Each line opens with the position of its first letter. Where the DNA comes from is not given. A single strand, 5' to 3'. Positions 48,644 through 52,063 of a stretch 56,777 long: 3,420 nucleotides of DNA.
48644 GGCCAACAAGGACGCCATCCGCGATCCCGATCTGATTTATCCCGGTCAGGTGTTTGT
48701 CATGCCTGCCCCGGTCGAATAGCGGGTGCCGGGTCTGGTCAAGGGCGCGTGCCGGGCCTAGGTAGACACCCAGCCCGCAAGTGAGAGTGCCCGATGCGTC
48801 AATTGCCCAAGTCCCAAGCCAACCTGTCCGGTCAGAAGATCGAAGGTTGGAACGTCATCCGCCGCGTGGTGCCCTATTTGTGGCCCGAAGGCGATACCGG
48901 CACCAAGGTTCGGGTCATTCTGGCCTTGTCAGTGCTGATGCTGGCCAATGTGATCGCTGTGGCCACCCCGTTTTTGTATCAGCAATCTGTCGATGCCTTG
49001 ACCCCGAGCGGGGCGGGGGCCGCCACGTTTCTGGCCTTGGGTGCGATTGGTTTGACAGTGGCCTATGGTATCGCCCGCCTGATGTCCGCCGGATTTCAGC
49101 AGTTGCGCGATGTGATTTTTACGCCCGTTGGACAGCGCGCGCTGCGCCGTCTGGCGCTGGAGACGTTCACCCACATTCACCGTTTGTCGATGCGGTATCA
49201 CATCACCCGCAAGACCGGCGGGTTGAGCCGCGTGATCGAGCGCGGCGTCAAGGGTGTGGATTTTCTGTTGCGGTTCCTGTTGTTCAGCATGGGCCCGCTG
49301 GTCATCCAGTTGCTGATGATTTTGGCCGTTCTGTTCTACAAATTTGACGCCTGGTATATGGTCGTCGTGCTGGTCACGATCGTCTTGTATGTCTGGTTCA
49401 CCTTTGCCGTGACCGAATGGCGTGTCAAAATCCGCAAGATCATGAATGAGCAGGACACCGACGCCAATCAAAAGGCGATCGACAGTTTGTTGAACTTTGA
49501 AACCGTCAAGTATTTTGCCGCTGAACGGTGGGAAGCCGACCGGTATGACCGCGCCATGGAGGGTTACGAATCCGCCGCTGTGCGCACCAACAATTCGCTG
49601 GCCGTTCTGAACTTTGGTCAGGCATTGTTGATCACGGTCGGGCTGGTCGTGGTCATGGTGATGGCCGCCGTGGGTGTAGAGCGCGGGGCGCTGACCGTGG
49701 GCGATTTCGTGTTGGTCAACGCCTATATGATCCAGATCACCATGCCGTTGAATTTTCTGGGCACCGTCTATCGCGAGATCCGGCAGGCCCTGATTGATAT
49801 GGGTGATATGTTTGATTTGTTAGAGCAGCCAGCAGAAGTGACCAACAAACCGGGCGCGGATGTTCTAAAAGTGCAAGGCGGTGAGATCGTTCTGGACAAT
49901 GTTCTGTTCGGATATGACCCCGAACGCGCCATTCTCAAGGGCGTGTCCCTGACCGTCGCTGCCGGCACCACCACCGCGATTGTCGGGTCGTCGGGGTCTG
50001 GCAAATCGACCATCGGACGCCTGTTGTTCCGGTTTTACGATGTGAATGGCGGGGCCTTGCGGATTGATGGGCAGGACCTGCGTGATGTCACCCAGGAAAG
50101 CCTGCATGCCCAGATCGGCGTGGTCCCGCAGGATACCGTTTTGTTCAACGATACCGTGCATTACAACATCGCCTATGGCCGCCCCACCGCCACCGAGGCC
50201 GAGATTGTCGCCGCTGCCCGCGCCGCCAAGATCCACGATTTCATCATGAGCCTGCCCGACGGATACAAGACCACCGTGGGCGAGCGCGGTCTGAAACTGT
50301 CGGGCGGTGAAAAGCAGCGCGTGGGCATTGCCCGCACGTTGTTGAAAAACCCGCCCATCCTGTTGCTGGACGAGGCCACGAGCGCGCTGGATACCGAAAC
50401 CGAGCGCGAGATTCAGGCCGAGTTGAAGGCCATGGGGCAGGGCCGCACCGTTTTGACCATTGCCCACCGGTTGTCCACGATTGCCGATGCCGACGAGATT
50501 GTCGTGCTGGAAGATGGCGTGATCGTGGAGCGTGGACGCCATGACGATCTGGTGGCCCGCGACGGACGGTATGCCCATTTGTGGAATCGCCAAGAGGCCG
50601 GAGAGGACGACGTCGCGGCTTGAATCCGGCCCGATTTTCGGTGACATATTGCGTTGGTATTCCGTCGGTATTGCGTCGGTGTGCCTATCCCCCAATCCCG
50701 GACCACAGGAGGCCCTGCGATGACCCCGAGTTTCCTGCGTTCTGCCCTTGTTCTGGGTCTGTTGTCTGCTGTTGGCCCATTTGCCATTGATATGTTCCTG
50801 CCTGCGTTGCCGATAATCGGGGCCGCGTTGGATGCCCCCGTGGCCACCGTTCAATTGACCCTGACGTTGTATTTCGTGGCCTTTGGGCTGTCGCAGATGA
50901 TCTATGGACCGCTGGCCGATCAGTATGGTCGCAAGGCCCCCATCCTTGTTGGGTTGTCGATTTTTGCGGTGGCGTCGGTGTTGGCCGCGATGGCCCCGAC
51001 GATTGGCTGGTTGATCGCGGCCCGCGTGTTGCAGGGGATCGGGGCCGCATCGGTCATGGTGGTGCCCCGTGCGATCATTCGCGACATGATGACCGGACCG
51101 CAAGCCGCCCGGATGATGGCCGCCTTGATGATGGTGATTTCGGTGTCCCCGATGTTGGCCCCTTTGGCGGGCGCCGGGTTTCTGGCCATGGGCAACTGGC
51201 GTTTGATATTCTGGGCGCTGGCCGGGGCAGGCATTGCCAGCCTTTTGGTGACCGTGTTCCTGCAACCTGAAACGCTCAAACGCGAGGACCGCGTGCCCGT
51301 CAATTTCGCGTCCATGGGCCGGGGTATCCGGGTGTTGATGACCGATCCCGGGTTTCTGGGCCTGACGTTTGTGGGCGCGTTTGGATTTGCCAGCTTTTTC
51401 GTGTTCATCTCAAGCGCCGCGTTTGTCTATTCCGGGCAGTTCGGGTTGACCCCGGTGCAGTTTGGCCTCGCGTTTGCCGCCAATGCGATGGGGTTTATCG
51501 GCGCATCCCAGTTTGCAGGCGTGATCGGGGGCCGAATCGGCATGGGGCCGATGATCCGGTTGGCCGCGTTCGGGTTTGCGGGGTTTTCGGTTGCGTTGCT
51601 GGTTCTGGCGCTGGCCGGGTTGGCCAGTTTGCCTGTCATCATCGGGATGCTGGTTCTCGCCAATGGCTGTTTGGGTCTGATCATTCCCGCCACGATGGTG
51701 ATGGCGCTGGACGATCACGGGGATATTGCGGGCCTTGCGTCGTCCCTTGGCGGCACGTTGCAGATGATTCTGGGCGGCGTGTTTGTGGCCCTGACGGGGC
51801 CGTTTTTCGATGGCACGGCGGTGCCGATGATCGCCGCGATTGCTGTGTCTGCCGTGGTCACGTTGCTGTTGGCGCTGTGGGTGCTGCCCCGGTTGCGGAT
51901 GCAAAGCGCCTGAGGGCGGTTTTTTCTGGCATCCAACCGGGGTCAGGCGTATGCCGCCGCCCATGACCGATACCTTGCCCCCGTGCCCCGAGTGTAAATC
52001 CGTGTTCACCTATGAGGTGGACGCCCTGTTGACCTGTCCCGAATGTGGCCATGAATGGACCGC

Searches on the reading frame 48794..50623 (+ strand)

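Call 32: search_protein_families(library=pfam, proteins=[window:48794-50623:+], max_evalue=0.001)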
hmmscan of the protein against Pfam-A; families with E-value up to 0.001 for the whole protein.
window:48794-50623:+ (609 aa): 3 families
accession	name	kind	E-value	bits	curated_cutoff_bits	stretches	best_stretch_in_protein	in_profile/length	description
PF00664.28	ABC_membrane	-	1.3e-37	130.5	28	1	41-319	1-274/274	ABC transporter transmembrane region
PF00005.33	ABC_tran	-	2.7e-32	112.6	25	1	381-530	1-137/137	ABC transporter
PF02463.25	SMC_N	-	6.3e-08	32.8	40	1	392-571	25-210/220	RecF/RecN/SMC N terminal domain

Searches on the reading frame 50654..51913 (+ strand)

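Call 74: search_protein_families(library=pfam, proteins=[window:50654-51913:+], max_evalue=0.001)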
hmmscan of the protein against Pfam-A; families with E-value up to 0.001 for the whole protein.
window:50654-51913:+ (419 aa): 1 family
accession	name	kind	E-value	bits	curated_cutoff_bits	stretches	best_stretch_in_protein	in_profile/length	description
PF07690.21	MFS_1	-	8.2e-42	143.8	33.4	1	36-377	3-345/347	Major Facilitator Superfamily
